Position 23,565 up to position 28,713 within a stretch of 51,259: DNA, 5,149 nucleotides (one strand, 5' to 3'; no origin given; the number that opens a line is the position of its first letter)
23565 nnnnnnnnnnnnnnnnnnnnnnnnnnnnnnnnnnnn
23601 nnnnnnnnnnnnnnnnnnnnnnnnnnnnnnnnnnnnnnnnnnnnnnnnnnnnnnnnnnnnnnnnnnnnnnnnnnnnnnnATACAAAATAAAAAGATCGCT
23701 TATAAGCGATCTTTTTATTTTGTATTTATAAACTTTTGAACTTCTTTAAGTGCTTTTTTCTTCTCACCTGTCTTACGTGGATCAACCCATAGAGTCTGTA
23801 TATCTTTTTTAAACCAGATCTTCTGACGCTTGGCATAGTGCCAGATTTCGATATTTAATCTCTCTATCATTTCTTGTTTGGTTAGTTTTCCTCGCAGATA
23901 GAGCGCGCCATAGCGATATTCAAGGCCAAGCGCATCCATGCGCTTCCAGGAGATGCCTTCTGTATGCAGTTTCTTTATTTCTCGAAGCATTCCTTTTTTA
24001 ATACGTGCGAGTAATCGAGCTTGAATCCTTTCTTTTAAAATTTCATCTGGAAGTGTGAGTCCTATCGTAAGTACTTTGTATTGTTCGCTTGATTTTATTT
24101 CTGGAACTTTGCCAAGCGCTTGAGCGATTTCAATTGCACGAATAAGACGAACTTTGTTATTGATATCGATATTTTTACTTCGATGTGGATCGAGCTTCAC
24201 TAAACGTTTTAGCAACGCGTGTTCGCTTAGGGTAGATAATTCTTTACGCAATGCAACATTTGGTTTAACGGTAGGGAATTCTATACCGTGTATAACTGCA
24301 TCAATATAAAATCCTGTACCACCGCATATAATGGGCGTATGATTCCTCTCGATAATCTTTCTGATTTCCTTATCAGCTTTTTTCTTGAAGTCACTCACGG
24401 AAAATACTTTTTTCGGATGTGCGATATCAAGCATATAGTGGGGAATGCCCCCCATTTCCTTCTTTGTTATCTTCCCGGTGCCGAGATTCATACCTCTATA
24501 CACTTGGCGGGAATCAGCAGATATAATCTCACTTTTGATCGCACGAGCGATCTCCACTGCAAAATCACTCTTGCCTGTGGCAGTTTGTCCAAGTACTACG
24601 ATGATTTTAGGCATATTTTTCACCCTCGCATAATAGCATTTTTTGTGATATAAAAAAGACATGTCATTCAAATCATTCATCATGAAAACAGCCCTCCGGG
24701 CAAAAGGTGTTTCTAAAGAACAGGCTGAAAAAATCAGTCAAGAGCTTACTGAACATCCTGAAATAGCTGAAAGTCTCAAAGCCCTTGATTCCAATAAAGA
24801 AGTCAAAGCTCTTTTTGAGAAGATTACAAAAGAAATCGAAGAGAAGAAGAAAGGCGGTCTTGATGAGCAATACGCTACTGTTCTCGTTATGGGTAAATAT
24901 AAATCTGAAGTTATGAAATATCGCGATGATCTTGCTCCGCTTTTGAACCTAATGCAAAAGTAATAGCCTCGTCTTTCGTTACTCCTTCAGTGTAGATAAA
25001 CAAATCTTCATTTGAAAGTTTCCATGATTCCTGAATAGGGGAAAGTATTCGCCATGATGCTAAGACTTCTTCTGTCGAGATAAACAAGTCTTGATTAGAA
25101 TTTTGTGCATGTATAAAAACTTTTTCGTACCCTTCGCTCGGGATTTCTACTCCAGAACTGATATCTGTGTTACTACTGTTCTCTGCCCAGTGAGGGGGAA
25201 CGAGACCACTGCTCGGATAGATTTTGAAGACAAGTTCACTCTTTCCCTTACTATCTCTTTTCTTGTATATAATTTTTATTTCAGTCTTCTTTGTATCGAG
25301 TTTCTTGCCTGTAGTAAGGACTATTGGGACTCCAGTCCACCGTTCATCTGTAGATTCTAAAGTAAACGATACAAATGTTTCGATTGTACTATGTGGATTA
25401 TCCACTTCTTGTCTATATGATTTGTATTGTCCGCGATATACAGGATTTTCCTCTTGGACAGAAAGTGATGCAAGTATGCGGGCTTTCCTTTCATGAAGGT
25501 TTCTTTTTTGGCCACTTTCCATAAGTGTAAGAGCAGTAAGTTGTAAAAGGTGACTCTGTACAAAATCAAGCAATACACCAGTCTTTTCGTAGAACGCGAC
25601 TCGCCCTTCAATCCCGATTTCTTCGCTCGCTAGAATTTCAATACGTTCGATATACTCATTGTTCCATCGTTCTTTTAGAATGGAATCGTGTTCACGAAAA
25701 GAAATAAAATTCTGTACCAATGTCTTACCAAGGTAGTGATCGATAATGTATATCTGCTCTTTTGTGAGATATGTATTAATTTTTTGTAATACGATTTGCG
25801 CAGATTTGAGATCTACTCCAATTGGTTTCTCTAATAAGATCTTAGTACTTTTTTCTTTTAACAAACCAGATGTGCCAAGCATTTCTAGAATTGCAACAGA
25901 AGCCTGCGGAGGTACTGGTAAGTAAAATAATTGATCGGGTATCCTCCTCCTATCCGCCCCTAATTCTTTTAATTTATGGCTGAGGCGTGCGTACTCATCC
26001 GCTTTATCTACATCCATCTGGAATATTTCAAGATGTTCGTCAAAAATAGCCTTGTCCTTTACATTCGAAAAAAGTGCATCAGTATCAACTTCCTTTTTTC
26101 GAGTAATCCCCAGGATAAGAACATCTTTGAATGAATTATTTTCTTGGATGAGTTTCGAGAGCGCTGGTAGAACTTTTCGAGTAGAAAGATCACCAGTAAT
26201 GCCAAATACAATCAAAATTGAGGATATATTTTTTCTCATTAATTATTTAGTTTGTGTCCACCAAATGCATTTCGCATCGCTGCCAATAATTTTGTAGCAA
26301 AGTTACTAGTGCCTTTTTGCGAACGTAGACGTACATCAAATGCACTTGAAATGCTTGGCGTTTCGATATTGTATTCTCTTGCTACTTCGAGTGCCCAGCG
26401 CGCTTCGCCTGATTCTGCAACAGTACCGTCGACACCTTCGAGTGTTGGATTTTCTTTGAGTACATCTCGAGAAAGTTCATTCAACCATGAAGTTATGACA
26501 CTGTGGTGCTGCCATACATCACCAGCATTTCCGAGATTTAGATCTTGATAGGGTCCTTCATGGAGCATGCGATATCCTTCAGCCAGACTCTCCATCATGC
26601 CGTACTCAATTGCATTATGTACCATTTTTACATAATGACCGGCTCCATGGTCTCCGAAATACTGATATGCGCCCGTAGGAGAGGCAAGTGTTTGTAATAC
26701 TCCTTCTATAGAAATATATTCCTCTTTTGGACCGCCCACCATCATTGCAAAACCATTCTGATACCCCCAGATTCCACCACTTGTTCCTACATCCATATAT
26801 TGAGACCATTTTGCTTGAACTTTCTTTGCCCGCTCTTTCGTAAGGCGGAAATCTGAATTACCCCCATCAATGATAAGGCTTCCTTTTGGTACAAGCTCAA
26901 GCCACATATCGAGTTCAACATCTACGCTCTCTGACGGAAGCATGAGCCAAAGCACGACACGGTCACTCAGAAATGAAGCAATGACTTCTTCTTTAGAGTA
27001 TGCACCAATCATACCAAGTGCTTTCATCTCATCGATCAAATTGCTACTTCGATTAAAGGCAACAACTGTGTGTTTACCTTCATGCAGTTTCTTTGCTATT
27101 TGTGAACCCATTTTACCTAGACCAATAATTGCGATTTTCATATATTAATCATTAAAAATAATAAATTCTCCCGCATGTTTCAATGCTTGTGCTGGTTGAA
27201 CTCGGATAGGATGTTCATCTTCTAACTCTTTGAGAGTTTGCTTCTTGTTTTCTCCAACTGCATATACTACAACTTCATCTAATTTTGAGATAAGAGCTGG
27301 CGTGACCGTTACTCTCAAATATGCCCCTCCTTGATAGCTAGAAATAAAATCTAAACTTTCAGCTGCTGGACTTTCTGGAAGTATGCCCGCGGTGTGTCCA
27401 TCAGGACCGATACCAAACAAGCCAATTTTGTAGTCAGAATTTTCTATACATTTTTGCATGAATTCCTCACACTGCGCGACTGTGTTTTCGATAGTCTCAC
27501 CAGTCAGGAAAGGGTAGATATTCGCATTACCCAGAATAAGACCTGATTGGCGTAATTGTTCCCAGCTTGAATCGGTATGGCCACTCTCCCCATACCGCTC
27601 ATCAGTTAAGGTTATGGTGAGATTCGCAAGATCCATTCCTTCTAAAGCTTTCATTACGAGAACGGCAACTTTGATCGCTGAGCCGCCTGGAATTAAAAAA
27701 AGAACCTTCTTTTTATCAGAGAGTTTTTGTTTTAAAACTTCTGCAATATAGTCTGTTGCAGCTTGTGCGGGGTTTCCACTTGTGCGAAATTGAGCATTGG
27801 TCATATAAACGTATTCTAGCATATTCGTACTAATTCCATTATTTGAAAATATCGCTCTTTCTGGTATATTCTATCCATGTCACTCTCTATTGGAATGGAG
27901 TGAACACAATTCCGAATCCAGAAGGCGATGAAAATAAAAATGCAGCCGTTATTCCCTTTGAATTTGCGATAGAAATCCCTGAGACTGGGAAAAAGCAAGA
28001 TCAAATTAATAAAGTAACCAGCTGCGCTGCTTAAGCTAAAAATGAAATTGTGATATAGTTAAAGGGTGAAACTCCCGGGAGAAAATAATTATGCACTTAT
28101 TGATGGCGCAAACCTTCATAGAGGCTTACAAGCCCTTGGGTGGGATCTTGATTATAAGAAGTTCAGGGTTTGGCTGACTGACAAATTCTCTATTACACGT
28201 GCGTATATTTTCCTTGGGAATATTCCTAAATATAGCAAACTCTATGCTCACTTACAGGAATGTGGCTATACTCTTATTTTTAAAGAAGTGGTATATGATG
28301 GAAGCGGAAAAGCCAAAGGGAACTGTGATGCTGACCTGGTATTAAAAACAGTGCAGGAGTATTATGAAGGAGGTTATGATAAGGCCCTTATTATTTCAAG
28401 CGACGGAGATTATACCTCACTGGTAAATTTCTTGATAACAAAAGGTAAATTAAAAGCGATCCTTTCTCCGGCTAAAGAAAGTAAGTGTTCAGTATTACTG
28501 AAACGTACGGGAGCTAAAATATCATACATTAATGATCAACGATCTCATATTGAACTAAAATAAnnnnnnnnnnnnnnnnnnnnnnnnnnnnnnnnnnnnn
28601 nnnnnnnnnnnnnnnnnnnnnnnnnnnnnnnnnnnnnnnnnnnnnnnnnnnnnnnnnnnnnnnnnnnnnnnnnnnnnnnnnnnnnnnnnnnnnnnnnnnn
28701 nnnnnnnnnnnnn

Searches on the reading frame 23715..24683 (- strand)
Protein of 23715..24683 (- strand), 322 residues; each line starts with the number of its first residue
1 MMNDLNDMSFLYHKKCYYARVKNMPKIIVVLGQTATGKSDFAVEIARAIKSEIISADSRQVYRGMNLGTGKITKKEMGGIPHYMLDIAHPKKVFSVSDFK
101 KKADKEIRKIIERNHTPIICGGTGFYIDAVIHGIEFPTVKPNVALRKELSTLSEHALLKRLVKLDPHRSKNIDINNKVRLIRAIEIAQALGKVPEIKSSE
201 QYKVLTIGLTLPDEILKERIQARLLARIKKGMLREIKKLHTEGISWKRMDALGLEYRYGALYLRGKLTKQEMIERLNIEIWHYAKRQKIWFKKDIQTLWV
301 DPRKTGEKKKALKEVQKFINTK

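Call 7: search_protein_families(library=pfam, proteins=[window:23715-24683:-], max_evalue=0.001)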
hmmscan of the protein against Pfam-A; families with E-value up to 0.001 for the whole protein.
window:23715-24683:- (322 aa): 2 families
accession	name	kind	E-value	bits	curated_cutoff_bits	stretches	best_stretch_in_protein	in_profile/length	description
PF01715.23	IPPT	-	2.3e-64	217.8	23.6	1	60-294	1-243/243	IPP transferase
PF01745.22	IPT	-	5.5e-08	32.9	20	1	26-122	2-98/233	Isopentenyl transferase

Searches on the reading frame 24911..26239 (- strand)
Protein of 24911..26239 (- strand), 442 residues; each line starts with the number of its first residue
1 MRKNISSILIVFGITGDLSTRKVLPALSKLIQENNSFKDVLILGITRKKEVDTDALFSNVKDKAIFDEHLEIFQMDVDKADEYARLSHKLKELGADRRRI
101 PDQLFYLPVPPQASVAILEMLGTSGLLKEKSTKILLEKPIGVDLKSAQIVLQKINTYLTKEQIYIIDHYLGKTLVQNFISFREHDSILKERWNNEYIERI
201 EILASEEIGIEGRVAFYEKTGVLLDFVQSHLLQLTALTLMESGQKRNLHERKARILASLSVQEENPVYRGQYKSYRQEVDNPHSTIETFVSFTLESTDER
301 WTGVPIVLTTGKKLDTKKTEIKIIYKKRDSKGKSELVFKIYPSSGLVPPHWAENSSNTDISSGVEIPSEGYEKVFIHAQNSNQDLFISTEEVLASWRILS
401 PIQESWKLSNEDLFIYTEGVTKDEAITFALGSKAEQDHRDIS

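Call 7: search_protein_families(library=pfam, proteins=[window:24911-26239:-], max_evalue=0.001)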
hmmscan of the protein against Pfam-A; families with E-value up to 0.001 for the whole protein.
window:24911-26239:- (442 aa): 2 families
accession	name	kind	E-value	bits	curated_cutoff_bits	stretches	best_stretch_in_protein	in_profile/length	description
PF02781.21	G6PD_C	-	2.7e-49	168.3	27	1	181-424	3-282/296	Glucose-6-phosphate dehydrogenase, C-terminal domain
PF00479.28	G6PD_N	-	2.8e-36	126.3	22.1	1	10-177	1-183/183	Glucose-6-phosphate dehydrogenase, NAD binding domain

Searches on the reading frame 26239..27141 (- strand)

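Call 7: search_protein_families(library=pfam, proteins=[window:26239-27141:-], max_evalue=0.001)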
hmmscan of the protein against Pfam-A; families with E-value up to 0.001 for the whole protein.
window:26239-27141:- (300 aa): 8 families
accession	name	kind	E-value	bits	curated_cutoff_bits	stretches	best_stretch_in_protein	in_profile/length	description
PF03446.21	NAD_binding_2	-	1.4e-31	110.1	21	1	2-154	1-154/161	NAD binding domain of 6-phosphogluconate dehydrogenase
PF00393.24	6PGD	-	4.4e-18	66.1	27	1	168-280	1-119/290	6-phosphogluconate dehydrogenase, C-terminal domain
PF03807.23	F420_oxidored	-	8.9e-06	26.7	21.6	1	2-64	1-65/94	NADP oxidoreductase coenzyme F420-dependent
PF02254.24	TrkA_N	-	2.7e-05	24.9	23.8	1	3-54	1-55/116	TrkA-N domain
PF02826.25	2-Hacid_dh_C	-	5.2e-05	23.1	25.1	1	2-91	38-124/178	D-isomer specific 2-hydroxyacid dehydrogenase, NAD binding domain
PF02558.23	ApbA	-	0.0003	20.9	22.2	1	3-45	1-42/150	Ketopantoate reductase PanE/ApbA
PF01210.29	NAD_Gly3P_dh_N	-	0.00074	20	23.1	0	2-41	1-40/158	NAD-dependent glycerol-3-phosphate dehydrogenase N-terminus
PF01488.26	Shikimate_DH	-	0.00083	19.9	24.3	0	2-36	14-49/138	Shikimate / quinate 5-dehydrogenase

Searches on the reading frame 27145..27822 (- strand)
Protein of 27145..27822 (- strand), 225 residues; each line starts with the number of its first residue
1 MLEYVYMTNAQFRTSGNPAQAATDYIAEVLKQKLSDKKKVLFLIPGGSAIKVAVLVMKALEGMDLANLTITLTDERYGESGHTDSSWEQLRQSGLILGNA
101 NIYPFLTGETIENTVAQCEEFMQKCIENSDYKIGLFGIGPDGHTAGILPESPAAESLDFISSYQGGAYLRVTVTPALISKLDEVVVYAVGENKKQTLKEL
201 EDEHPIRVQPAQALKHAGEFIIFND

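Call 7: search_protein_families(library=pfam, proteins=[window:27145-27822:-], max_evalue=0.001)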
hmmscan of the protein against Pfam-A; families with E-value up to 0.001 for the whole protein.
window:27145-27822:- (225 aa): 1 family
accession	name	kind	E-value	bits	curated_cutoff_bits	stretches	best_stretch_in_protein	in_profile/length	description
PF01182.26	Glucosamine_iso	-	3e-26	93.1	27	1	19-218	7-221/225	Glucosamine-6-phosphate isomerases/6-phosphogluconolactonase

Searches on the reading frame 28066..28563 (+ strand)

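Call 86: search_protein_families(library=pfam, proteins=[window:28066-28563:+], max_evalue=0.001)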
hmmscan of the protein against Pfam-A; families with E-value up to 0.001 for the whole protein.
window:28066-28563:+ (165 aa): 1 family
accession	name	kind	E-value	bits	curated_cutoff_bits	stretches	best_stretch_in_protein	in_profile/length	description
PF01936.24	NYN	-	1.1e-12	49.2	24.2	1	11-136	5-128/145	NYN domain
